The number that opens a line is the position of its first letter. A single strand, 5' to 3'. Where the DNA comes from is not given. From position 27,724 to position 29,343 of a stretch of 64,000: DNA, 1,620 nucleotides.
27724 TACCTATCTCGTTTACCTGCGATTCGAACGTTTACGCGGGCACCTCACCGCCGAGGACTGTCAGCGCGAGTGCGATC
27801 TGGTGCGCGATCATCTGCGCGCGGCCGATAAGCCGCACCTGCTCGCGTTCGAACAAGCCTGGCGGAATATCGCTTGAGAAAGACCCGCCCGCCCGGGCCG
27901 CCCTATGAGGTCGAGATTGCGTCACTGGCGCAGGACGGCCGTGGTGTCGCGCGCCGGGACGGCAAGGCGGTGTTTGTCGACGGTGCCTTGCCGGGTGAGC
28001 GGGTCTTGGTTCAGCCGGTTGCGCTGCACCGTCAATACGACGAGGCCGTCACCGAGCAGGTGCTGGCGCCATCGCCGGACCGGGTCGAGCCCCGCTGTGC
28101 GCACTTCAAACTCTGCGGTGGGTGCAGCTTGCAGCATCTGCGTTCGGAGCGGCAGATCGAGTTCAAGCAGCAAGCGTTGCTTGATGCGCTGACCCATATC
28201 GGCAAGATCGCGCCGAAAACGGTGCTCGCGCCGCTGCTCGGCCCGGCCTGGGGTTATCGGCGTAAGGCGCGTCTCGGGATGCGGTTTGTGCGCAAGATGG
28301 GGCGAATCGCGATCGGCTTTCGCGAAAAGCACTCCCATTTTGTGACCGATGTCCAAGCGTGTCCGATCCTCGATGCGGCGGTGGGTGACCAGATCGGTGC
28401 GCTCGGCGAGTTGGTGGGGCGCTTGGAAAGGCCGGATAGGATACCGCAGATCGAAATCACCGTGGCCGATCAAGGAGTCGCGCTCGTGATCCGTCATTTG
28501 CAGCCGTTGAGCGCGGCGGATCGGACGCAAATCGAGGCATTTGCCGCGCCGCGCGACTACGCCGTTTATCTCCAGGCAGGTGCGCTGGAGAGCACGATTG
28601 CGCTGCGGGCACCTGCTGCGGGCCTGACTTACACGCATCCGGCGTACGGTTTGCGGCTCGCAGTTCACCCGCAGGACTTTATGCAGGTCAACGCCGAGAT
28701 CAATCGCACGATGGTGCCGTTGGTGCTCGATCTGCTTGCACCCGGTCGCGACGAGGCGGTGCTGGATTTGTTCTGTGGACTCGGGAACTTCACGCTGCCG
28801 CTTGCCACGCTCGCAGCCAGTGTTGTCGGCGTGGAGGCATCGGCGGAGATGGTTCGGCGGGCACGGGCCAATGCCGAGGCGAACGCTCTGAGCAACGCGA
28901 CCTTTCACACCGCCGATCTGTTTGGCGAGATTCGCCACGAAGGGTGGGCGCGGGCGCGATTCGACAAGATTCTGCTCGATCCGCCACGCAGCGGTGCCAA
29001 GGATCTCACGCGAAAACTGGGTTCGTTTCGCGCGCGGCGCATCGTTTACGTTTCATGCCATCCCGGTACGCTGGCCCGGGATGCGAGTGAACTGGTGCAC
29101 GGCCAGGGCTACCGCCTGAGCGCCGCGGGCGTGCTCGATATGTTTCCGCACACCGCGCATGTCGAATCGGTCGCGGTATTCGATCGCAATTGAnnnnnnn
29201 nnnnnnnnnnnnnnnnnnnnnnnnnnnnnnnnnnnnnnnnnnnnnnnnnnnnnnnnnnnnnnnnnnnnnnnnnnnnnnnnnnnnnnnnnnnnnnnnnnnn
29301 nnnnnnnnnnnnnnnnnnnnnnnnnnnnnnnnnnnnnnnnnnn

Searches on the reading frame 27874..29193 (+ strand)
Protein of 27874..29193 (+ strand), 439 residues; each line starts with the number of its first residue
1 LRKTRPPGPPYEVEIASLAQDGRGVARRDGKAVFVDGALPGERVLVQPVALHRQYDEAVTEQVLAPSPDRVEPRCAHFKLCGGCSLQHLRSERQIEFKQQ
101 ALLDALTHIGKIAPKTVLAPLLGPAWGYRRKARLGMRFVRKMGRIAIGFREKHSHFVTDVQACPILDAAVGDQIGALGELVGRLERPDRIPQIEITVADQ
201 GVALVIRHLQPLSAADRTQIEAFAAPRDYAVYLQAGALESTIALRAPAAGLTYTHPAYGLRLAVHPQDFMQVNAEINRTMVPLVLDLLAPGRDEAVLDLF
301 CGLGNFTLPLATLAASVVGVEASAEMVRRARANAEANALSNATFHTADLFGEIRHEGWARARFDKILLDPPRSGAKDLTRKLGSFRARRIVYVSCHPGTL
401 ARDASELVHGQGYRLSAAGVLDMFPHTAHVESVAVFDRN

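Call 21: find_homologous_proteins(query=window:27874-29193:+, max_evalue=1e-50)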
Query window:27874-29193:+ (439 aa): 8000 proteins with E <= 1e-50 among 8000 candidates; the best 120 are listed.
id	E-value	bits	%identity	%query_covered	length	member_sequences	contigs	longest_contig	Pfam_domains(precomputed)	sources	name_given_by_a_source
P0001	4.9e-290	980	100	100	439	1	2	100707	PF13847.13,PF05175.21,PF13649.13,PF01189.24,PF09445.17,PF01938.27,PF08241.19,PF05958.18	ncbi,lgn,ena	ncbi:MAG: 23S rRNA (uracil(1939)-C(5))-methyltransferase RlmD [Thiotrichales bacterium]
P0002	2.1e-219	747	78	96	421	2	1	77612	PF13847.13,PF05175.21,PF13649.13,PF02475.24,PF01189.24,PF09445.17,PF01938.27,PF05958.18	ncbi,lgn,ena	-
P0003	4.7e-163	561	60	98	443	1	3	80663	PF13847.13,PF05175.21,PF03602.22,PF13649.13,PF02475.24,PF01135.26,PF01938.27,PF08241.19,PF05958.18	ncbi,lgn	-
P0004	2.6e-158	546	57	100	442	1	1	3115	PF13847.13,PF05175.21,PF03602.22,PF13649.13,PF01135.26,PF01938.27,PF08241.19,PF05958.18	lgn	-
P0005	3.8e-158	545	57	100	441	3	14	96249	PF13847.13,PF00398.27,PF05175.21,PF13649.13,PF01189.24,PF01938.27,PF05958.18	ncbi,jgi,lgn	jgi:23S rRNA (uracil1939-C5)-methyltransferase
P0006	1.2e-157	544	57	99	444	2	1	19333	PF13847.13,PF05175.21,PF03602.22,PF13649.13,PF02475.24,PF01938.27,PF08241.19,PF05958.18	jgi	-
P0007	4.0e-156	539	56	99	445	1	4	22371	PF13847.13,PF00398.27,PF05175.21,PF13649.13,PF01189.24,PF01938.27,PF08241.19,PF05958.18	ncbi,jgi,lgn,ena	-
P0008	2.5e-154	533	56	100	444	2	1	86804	PF13847.13,PF05175.21,PF13649.13,PF01938.27,PF05958.18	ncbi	-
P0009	7.4e-154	531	55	100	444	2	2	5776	PF13847.13,PF13649.13,PF05958.18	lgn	-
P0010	1.8e-153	530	55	100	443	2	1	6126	PF13847.13,PF05175.21,PF13649.13,PF05958.18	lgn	-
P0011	1.0e-152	527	55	100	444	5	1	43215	PF13847.13,PF00398.27,PF05175.21,PF03602.22,PF13649.13,PF02475.24,PF01189.24,PF01135.26,PF01938.27,PF08241.19,PF05958.18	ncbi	ncbi:MAG: 23S rRNA (uracil(1939)-C(5))-methyltransferase RlmD [Thiohalomonadaceae bacterium]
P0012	1.6e-152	527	55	100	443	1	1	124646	PF13847.13,PF00398.27,PF05175.21,PF03602.22,PF13649.13,PF05958.18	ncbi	-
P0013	3.9e-152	525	53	100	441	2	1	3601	PF13847.13,PF00398.27,PF05175.21,PF03602.22,PF13649.13,PF02475.24,PF05958.18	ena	-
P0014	4.2e-152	525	56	100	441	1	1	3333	PF13847.13,PF05175.21,PF03602.22,PF13649.13,PF02475.24,PF01135.26,PF01938.27,PF05958.18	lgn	-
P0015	4.3e-152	525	54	100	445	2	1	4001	PF13847.13,PF05175.21,PF03602.22,PF13649.13,PF05958.18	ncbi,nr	ncbi:MAG TPA: 23S rRNA (uracil(1939)-C(5))-methyltransferase RlmD [Gammaproteobacteria bacterium]|nr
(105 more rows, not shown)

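Call 23: find_encoding_contigs(protein=P0002, flank=10000, max_places=3)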
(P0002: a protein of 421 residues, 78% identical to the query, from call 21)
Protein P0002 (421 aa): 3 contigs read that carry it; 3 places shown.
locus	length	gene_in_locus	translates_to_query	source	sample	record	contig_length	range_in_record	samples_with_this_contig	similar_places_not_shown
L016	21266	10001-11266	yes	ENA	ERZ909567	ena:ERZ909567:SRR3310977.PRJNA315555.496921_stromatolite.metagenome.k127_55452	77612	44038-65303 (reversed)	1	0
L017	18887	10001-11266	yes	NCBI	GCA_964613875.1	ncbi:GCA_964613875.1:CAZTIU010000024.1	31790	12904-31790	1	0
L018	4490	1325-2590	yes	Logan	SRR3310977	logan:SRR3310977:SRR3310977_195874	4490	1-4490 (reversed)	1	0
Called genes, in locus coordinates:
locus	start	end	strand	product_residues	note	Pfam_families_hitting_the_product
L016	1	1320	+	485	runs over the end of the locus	PF00089:Trypsin, PF13365:Trypsin_2, PF00595:PDZ (weak), PF13180:PDZ_2, PF17820:PDZ_6, PF00595:PDZ, PF13180:PDZ_2, PF17820:PDZ_6, +1 more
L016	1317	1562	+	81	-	PF05768:Glrx-like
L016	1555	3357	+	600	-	PF00009:GTP_EFTU, PF00071:Ras (weak), PF03144:GTP_EFTU_D2, PF00679:EFG_C, PF06421:LepA_C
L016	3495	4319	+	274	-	PF10502:Peptidase_S26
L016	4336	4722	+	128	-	PF16137:DUF4845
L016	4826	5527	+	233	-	PF14622:Ribonucleas_3_3, PF00636:Ribonuclease_3, PF00035:dsrm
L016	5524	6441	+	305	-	PF03193:RsgA_GTPase (faint), PF00350:Dynamin_N (faint), PF01926:MMR_HSR1, PF02421:FeoB_N, PF04548:AIG1, PF00009:GTP_EFTU, PF07650:KH_2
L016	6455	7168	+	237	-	PF11967:RecO_N, PF02565:RecO_C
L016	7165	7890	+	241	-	PF03740:PdxJ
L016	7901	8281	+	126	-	PF01648:ACPS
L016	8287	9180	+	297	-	PF00291:PALP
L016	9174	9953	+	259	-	PF03104:DNA_pol_B_exo1 (weak), PF10108:DNA_pol_B_exo2, PF13482:RNase_H_2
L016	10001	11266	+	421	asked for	PF01938:TRAM (faint), PF02475:TRM5-TYW2_MTfase (weak), PF05958:tRNA_U5-meth_tr, PF01189:Methyltr_RsmB-F (weak), PF05175:MTS (weak), PF09445:Methyltransf_15 (weak), PF13847:Methyltransf_31, PF13649:Methyltransf_25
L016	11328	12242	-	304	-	PF13145:Rotamase_2, PF13616:Rotamase_3, PF00639:Rotamase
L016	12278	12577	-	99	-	PF03795:YCII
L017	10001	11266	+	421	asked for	PF01938:TRAM (faint), PF02475:TRM5-TYW2_MTfase (weak), PF05958:tRNA_U5-meth_tr, PF01189:Methyltr_RsmB-F (weak), PF05175:MTS (weak), PF09445:Methyltransf_15 (weak), PF13847:Methyltransf_31, PF13649:Methyltransf_25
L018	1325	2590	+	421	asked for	PF01938:TRAM (faint), PF02475:TRM5-TYW2_MTfase (weak), PF05958:tRNA_U5-meth_tr, PF01189:Methyltr_RsmB-F (weak), PF05175:MTS (weak), PF09445:Methyltransf_15 (weak), PF13847:Methyltransf_31, PF13649:Methyltransf_25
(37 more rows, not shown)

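Call 51: search_protein_families(library=pfam, proteins=[window:27874-29193:+], max_evalue=0.001)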
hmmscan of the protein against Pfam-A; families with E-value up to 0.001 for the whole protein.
window:27874-29193:+ (439 aa): 13 families
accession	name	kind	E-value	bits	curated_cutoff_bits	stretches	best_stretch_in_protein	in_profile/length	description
PF05958.17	tRNA_U5-meth_tr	-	1.2e-24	87.5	23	1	268-435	178-353/357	tRNA (Uracil-5-)-methyltransferase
PF13847.12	Methyltransf_31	-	2e-13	50.7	27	1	293-369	4-81/145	Methyltransferase domain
PF13649.12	Methyltransf_25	-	4.5e-10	40.5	27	1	296-349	1-55/97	Methyltransferase domain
PF05175.20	MTS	-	1.5e-07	31.7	23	1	285-376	24-112/170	Methyltransferase small domain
PF01938.26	TRAM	-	3e-06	27.4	21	1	11-47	8-47/61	TRAM domain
PF01189.24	Methyltr_RsmB-F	-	5.6e-06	26.6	27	1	287-380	3-97/199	16S rRNA methyltransferase RsmB/F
PF09445.16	Methyltransf_15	-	1.5e-05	25.1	22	1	294-375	2-84/165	RNA cap guanine-N2 methyltransferase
PF08241.18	Methyltransf_11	-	2.2e-05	25.4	21.2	1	297-349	1-51/95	Methyltransferase domain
PF02475.24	TRM5-TYW2_MTfase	-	3.5e-05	24.3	28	1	291-389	35-131/164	TRM5/TYW2 methyltransferase domain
PF03602.21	Cons_hypoth95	-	0.00015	21.9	24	1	291-372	40-123/182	Conserved hypothetical protein 95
PF08242.18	Methyltransf_12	-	0.00048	21.3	30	0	297-365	1-68/98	Methyltransferase domain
PF13489.12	Methyltransf_23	-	0.00049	20.3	27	1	277-341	6-61/164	Methyltransferase domain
PF01135.25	PCMT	-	0.00065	20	20.3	0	278-366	59-146/210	Protein-L-isoaspartate(D-aspartate) O-methyltransferase (PCMT)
